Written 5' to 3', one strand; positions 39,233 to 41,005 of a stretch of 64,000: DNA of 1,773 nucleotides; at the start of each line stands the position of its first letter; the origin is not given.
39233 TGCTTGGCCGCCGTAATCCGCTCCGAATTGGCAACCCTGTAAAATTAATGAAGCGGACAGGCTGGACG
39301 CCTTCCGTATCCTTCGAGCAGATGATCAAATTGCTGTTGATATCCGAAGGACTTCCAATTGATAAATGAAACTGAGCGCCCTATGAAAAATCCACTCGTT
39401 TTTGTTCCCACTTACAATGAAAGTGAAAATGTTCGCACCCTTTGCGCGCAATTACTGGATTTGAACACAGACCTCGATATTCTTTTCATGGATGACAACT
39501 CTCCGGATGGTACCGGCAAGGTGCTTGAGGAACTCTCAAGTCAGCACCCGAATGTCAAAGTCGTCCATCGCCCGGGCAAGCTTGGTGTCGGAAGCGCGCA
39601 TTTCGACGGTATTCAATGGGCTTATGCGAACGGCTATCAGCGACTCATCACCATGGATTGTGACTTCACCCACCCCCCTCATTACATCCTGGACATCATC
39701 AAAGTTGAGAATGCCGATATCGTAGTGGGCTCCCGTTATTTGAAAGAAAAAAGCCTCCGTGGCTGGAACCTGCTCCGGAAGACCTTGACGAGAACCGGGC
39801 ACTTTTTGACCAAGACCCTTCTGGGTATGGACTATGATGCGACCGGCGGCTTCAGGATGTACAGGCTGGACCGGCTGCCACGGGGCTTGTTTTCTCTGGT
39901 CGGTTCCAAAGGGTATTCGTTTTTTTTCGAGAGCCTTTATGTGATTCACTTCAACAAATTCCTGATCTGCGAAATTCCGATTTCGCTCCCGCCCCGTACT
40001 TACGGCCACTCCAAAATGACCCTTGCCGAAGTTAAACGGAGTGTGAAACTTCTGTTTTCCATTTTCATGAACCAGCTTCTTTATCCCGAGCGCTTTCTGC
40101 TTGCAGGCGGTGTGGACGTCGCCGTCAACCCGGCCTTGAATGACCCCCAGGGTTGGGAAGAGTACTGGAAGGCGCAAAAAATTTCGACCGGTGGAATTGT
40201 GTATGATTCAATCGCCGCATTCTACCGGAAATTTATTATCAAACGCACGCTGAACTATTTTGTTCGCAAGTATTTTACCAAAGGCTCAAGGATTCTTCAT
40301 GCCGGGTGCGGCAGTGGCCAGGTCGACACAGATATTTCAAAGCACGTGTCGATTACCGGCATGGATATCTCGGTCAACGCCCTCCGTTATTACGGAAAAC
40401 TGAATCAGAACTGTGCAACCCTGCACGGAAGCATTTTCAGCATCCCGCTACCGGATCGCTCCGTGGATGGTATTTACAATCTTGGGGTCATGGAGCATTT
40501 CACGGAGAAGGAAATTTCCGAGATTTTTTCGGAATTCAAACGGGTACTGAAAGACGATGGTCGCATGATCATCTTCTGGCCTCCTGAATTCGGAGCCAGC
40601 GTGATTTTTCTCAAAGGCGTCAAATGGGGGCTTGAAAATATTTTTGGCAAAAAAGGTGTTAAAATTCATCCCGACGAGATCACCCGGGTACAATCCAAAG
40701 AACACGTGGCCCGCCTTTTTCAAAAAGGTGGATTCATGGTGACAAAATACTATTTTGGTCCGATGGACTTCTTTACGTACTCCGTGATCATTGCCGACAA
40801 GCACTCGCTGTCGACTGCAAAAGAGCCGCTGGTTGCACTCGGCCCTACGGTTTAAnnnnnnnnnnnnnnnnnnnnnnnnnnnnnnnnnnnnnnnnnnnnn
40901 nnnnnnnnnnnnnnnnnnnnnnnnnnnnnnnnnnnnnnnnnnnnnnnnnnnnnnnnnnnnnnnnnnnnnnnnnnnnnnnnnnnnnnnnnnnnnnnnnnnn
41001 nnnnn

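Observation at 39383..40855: Rosetta-stone fusion of a DPM1/Ppm1-type polyprenyl-phosphate mannose synthase with a SAM methyltransferase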

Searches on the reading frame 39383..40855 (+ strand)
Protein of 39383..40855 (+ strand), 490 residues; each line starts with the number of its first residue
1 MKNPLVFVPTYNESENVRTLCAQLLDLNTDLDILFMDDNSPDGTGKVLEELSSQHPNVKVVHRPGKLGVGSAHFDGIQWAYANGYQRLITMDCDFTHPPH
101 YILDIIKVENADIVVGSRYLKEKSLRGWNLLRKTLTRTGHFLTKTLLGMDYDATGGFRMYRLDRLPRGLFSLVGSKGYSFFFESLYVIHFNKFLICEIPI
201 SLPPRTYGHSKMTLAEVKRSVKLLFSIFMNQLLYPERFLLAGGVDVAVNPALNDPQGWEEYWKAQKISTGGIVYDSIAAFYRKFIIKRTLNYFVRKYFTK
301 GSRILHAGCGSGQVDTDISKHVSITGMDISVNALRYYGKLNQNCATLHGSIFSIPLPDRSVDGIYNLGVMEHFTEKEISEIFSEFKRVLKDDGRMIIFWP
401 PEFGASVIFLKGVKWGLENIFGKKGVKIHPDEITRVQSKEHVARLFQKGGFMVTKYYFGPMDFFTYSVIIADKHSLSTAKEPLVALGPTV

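Call 3: search_protein_families(library=pfam, proteins=[window:39383-40855:+], max_evalue=0.01)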
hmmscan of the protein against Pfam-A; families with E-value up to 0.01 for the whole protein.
window:39383-40855:+ (490 aa): 8 families
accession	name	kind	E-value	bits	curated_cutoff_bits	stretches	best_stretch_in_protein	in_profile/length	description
PF00535.33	Glycos_transf_2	-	3.4e-23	82.8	23.3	1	6-161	2-160/168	Glycosyl transferase family 2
PF08241.18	Methyltransf_11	-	2.1e-15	57.5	21.2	1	305-397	1-95/95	Methyltransferase domain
PF13649.12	Methyltransf_25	-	2.5e-14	54.2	27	1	304-393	1-97/97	Methyltransferase domain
PF08242.18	Methyltransf_12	-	4e-09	37.5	30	1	305-394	1-97/98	Methyltransferase domain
PF13847.12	Methyltransf_31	-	2.3e-07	31.1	27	1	299-397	2-109/145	Methyltransferase domain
PF02353.26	CMAS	-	1.2e-06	28.5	27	1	298-397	60-164/273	Mycolic acid cyclopropane synthetase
PF13489.12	Methyltransf_23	-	5.5e-06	26.7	27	1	288-400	11-119/164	Methyltransferase domain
PF13641.12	Glyco_tranf_2_3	-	0.00087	19.8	27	1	5-88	4-89/230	Glycosyltransferase like family 2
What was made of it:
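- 39383..40117 (+): GT2 polyisoprenyl-phosphate glycosyltransferase domain (aa 1 to about 245), including interface helices aa 130-147 and 214-233. Pfam GT2 (call 3).
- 40130..40810 (+): Class I SAM-dependent methyltransferase domain (aa about 250-476): motif I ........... 305-315, beta2 Asp328, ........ 366-373, FWPPEFG 398-404, HPDE 429-432. Pfam Methyltransf_11/25/12/31 (call 3).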

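Call 4: search_protein_families(library=ncbifam, proteins=[window:39383-40855:+], max_evalue=0.01)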
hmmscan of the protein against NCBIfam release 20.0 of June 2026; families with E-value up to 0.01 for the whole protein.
window:39383-40855:+ (490 aa): 28 families (the best 25 are shown)
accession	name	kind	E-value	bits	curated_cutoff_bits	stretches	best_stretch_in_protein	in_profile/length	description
NF058614.1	PPMAGASynPpgS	equivalog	3.2e-11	43.1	370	1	6-211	4-205/226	polyprenyl-phospho-N-acetylgalactosaminyl synthase PpgS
NF045667.1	MTase_DVU1556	equivalog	3.6e-09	36.4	155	1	298-397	20-119/213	DVU_1556 family methyltransferase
TIGR03937.1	PgaC_IcaA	equivalog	5.7e-09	35.4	422.3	1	6-94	49-135/407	poly-beta-1,6-N-acetyl-D-glucosamine synthase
NF047588.1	GlcsyltransPgfSStrep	equivalog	1.5e-08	34.3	500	1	6-121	5-124/308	glycosyltransferase PgfS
TIGR04182.1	glyco_TIGR04182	equivalog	4.8e-07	29.4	325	1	6-137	4-130/293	S-layer glycoprotein N-glycosyltransferase AglJ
NF043040.1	corrin_prot_MT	hypoth_equivalog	6e-07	29.1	180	1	287-397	28-147/216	corrinoid protein-associated methyltransferase CpaM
NF007986.1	PRK10714.1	equivalog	7.3e-07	28.5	529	1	5-239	9-234/316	undecaprenyl-phosphate 4-deoxy-4-formamido-L-arabinose transferase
TIGR02072.1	BioC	equivalog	7.4e-07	29.2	184.95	1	274-395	9-130/244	malonyl-ACP O-methyltransferase BioC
NF008686.0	PRK11705.1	equivalog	1.8e-06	27.2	400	1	298-397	165-265/383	cyclopropane fatty acyl phospholipid synthase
TIGR01934.1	MenG_MenH_UbiE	subfamily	3.6e-06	26.5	158.35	1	297-398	35-142/223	ubiquinone/menaquinone biosynthesis methyltransferase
TIGR04283.1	glyco_like_mftF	equivalog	1.1e-05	25.2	182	1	6-54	3-52/221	TIGR04283 family arsenosugar biosynthesis glycosyltransferase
NF008300.0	PRK11088.1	equivalog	1.2e-05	24.9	303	1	288-396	73-178/272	23S rRNA (guanine(745)-N(1))-methyltransferase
NF007482.0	PRK10073.1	equivalog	4.8e-05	22.5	423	1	6-113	10-117/334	glycosyltransferase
TIGR03469.1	HpnB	hypoth_equivalog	0.0001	21.5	379.25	1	6-106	48-157/386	hopene-associated glycosyltransferase HpnB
NF040660.1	mycolic_MTase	equivalog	0.00013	21.7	390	1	301-456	61-221/283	cyclopropane mycolic acid synthase family methyltransferase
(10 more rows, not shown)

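Call 5: find_homologous_proteins(query=window:39383-40855:+, max_evalue=0.00001)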
Query window:39383-40855:+ (490 aa): 2211 proteins with E <= 0.00001 among 8000 candidates; the best 120 are listed.
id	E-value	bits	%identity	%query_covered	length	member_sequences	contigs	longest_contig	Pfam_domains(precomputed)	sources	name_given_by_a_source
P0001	1.8e-276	936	82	100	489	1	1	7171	PF13847.13,PF13489.13,PF02353.27,PF13649.13,PF00535.33,PF08241.19,PF08242.19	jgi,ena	-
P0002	9.4e-231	785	71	97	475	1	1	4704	PF13847.13,PF13489.13,PF13649.13,PF00535.33,PF08241.19,PF08242.19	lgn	-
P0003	2.6e-218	744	67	98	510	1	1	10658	PF13847.13,PF13489.13,PF02353.27,PF13649.13,PF00535.33,PF08241.19,PF08242.19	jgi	jgi:dolichol-phosphate mannosyltransferase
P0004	2.1e-215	734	64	98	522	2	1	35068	PF13847.13,PF13489.13,PF13649.13,PF00535.33,PF08241.19,PF08242.19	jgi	jgi:dolichol-phosphate mannosyltransferase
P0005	2.3e-215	734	63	98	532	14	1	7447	PF13847.13,PF13489.13,PF13649.13,PF00535.33,PF08241.19,PF08242.19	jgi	jgi:dolichol-phosphate mannosyltransferase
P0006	1.2e-214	732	67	96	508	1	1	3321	PF13847.13,PF13489.13,PF13649.13,PF00535.33,PF08241.19,PF08242.19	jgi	jgi:dolichol-phosphate mannosyltransferase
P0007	1.2e-212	725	65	98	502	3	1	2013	PF13847.13,PF13489.13,PF13649.13,PF00535.33,PF08241.19,PF08242.19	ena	-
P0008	6.8e-211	719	65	97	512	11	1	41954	PF13847.13,PF13489.13,PF13649.13,PF00535.33,PF08241.19,PF08242.19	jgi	jgi:dolichol-phosphate mannosyltransferase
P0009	2.1e-210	718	64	98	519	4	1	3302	PF13847.13,PF13649.13,PF00535.33,PF08241.19,PF08242.19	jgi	-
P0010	2.3e-210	718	63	100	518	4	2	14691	PF13847.13,PF13489.13,PF02353.27,PF13649.13,PF00535.33,PF08241.19,PF08242.19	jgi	jgi:dolichol-phosphate mannosyltransferase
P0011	7.4e-210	716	66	96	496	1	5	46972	PF13847.13,PF13489.13,PF13649.13,PF00535.33,PF08241.19,PF08242.19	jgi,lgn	jgi:dolichol-phosphate mannosyltransferase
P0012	1.6e-209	715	66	96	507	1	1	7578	PF13847.13,PF13489.13,PF13649.13,PF00535.33,PF08241.19,PF08242.19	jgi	jgi:dolichol-phosphate mannosyltransferase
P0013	3.6e-209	714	63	98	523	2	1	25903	PF13847.13,PF13489.13,PF13649.13,PF00535.33,PF08241.19,PF08242.19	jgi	jgi:dolichol-phosphate mannosyltransferase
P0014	5.8e-209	713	63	97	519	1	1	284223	PF13847.13,PF13489.13,PF02353.27,PF13649.13,PF00535.33,PF08241.19,PF08242.19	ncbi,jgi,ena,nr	ncbi:MAG TPA: glycosyltransferase [Verrucomicrobiae bacterium]|nr:glycosyltransferase [Verrucomicrob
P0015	7.4e-209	713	65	98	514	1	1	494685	PF13847.13,PF13489.13,PF13649.13,PF00535.33,PF08241.19,PF08242.19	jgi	jgi:dolichol-phosphate mannosyltransferase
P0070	7.8e-187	640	61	96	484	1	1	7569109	PF13847.13,PF13489.13,PF13649.13,PF00535.33,PF01209.25,PF08241.19,PF08242.19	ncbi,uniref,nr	ncbi:glycosyltransferase [Oligoflexus tunisiensis]|uniref:glycosyltransferase n=1 Tax=Oligoflexus tu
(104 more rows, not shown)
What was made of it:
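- Checked: All 120 best database hits are full length with both domains (call 5).
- JGI annotates homologues as dolichol-phosphate mannosyltransferase (call 5).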

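Call 6: search_solved_structures(query=window:39383-40855:+, max_evalue=0.001, show_alignments=3)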
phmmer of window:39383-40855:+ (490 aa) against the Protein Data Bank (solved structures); distinct sequences matched with E-value up to 0.001: 14.
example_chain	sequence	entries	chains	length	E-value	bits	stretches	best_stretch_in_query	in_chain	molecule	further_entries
5mlz_A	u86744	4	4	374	7.3e-20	74.3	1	6-214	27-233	Dolichol monophosphate mannose synthase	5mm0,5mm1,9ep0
3bcv_A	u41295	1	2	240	2.2e-08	36.5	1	6-80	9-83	Putative glycosyltransferase protein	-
2z87_A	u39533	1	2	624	2.5e-08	36.3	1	6-79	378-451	Chondroitin synthase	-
2z86_A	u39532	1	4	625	2.5e-08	36.3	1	6-79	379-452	Chondroitin synthase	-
1ve3_A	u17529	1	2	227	6.8e-08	34.9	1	285-399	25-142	hypothetical protein PH0226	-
5ekp_C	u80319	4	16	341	1e-06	31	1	6-121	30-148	Uncharacterized glycosyltransferase sll0501 | Glycosyltransferase sll0501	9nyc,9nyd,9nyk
5eke_A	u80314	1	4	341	1e-06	31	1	6-121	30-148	Uncharacterized glycosyltransferase sll0501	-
9nye_A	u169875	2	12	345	1.1e-06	30.9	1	6-121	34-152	Glycosyltransferase sll0501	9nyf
3mgg_A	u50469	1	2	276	1.3e-06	30.7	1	298-398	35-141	Methyltransferase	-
9hwj_A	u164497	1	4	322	8.9e-06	27.9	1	3-240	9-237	Undecaprenyl-phosphate 4-deoxy-4-formamido-L-arabinose transferase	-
3i9f_A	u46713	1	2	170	0.00012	24.1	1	292-401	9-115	Putative type 11 methyltransferase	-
3l8d_A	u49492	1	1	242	0.00016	23.7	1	289-397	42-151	Methyltransferase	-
3ege_A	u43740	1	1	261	0.00033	22.7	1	273-396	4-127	Putative methyltransferase from antibiotic biosynthesis pathway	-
9bhc_C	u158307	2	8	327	0.00036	22.6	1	3-240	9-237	Undecaprenyl-phosphate 4-deoxy-4-formamido-L-arabinose transferase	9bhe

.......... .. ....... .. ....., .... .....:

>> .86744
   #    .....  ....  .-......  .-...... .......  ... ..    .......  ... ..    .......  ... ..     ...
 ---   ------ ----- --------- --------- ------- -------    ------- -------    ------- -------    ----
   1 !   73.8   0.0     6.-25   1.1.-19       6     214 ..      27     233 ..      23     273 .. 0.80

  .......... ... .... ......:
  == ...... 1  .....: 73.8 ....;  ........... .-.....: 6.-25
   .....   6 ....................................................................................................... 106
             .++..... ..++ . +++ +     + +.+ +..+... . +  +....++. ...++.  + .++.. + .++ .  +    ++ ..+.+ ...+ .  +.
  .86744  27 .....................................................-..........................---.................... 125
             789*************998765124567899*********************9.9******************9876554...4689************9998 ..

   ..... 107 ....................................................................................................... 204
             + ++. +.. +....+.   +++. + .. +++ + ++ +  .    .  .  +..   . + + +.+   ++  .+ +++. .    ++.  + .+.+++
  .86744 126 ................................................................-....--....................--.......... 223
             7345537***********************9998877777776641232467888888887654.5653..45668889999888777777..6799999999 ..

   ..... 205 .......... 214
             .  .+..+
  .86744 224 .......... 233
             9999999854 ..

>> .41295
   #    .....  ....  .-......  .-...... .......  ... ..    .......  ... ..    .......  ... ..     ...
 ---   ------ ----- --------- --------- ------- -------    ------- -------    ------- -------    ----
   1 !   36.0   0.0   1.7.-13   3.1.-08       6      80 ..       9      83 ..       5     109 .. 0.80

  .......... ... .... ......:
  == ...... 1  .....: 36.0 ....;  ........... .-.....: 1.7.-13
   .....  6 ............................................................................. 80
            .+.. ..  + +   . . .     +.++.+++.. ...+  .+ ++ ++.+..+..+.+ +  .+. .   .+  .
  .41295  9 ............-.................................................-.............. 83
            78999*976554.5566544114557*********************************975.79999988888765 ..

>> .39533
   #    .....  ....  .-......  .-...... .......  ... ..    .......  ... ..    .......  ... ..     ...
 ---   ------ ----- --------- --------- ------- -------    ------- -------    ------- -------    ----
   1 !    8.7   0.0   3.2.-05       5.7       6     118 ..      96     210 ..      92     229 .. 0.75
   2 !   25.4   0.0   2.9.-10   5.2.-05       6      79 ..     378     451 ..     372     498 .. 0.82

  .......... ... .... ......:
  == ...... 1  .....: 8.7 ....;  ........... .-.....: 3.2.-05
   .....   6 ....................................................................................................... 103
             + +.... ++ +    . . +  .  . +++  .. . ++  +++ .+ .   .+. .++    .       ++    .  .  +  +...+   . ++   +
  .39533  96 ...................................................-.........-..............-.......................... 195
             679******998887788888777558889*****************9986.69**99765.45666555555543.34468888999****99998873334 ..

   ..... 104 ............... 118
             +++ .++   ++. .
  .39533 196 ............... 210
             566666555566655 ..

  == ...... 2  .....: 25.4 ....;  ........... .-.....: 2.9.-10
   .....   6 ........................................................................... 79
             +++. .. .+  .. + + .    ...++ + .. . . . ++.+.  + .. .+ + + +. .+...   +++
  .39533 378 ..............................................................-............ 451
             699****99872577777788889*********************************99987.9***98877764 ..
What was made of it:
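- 39383..40117 (+): 5mlz E 7e-20 (call 6).
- Checked: The best solved relative of aa 6-214 is P. furiosus Dol-P-Man synthase 5mlz (E 7e-20, call 6).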

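Call 11: find_encoding_contigs(protein=window:39383-40855:+, flank=10000, max_places=3)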
Protein window:39383-40855:+ (490 aa): 10 contigs read that carry it; 3 places shown.
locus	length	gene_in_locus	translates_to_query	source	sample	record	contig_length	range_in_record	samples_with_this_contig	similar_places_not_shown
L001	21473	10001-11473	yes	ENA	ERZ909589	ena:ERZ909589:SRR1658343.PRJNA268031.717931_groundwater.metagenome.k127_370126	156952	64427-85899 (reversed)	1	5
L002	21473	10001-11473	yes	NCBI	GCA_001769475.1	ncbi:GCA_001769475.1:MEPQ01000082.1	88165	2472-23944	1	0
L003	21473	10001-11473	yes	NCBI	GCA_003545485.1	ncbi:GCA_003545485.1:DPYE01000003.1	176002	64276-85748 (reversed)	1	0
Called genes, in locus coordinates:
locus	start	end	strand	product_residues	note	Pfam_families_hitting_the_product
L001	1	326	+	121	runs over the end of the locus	PF00903:Glyoxalase, PF13669:Glyoxalase_4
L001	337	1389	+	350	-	PF08240:ADH_N, PF00107:ADH_zinc_N, PF13602:ADH_zinc_N_2 (weak)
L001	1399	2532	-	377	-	-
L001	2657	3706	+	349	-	PF00106:adh_short (weak), PF01073:3Beta_HSD, PF01370:Epimerase, PF02719:Polysacc_synt_2 (weak), PF04321:RmlD_sub_bind, PF07993:NAD_binding_4 (faint), PF16363:GDP_Man_Dehyd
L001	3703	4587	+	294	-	PF00483:NTP_transferase, PF12804:NTP_transf_3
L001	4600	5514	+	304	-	PF04321:RmlD_sub_bind, PF01370:Epimerase, PF07993:NAD_binding_4 (weak), PF16363:GDP_Man_Dehyd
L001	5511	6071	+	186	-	PF00908:dTDP_sugar_isom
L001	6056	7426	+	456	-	-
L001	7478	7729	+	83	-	PF01370:Epimerase, PF16363:GDP_Man_Dehyd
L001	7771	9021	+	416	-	PF08421:Methyltransf_13, PF13489:Methyltransf_23, PF08484:Methyltransf_14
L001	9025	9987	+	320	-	PF01370:Epimerase, PF04321:RmlD_sub_bind, PF16363:GDP_Man_Dehyd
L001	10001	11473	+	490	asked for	PF00535:Glycos_transf_2, PF02353:CMAS (weak), PF13489:Methyltransf_23 (weak), PF08241:Methyltransf_11, PF08242:Methyltransf_12, PF13649:Methyltransf_25, PF13847:Methyltransf_31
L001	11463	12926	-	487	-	-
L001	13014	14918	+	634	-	-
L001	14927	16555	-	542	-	PF09852:DUF2079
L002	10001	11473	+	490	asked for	PF00535:Glycos_transf_2, PF02353:CMAS (weak), PF13489:Methyltransf_23 (weak), PF08241:Methyltransf_11, PF08242:Methyltransf_12, PF13649:Methyltransf_25, PF13847:Methyltransf_31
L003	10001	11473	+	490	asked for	PF00535:Glycos_transf_2, PF02353:CMAS (weak), PF13489:Methyltransf_23 (weak), PF08241:Methyltransf_11, PF08242:Methyltransf_12, PF13649:Methyltransf_25, PF13847:Methyltransf_31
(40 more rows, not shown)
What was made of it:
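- Checked: The identical protein was found on 10 contigs, including two NCBI MAG assemblies and an ENA assembly (call 11).
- The identical fused ORF appears in independent assemblies (call 11).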

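Call 12: find_encoding_contigs(protein=P0070, flank=10000, max_places=2)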
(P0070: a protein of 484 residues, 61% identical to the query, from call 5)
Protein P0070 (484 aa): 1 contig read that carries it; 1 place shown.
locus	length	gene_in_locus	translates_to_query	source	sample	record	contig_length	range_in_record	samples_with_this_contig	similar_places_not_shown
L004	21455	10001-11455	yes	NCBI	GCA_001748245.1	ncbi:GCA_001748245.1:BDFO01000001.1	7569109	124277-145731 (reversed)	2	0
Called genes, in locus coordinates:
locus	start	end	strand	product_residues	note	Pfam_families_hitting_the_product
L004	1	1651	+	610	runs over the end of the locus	PF02543:Carbam_trans_N, PF16861:Carbam_trans_C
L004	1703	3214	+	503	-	-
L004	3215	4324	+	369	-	-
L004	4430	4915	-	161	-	PF00665:rve, PF13683:rve_3, PF13333:rve_2 (faint)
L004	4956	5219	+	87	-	-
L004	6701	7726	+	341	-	PF01370:Epimerase, PF16363:GDP_Man_Dehyd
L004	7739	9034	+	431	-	PF08421:Methyltransf_13, PF13489:Methyltransf_23, PF08484:Methyltransf_14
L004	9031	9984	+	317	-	PF01370:Epimerase, PF04321:RmlD_sub_bind, PF16363:GDP_Man_Dehyd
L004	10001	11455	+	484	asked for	PF00535:Glycos_transf_2, PF01209:Ubie_methyltran (faint), PF13489:Methyltransf_23 (weak), PF08241:Methyltransf_11, PF08242:Methyltransf_12, PF13649:Methyltransf_25, PF13847:Methyltransf_31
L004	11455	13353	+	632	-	-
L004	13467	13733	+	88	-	PF01527:HTH_Tnp_1, PF02796:HTH_7 (weak), PF13384:HTH_23 (weak), PF13518:HTH_28 (weak)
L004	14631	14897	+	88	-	PF01527:HTH_Tnp_1, PF13384:HTH_23 (weak), PF13518:HTH_28, PF13551:HTH_29 (weak)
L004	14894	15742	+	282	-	PF13276:HTH_21, PF00665:rve, PF13683:rve_3, PF13333:rve_2 (faint)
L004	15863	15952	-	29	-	-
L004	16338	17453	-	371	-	PF13439:Glyco_transf_4, PF13477:Glyco_trans_4_2, PF13579:Glyco_trans_4_4, PF00534:Glycos_transf_1, PF13692:Glyco_trans_1_4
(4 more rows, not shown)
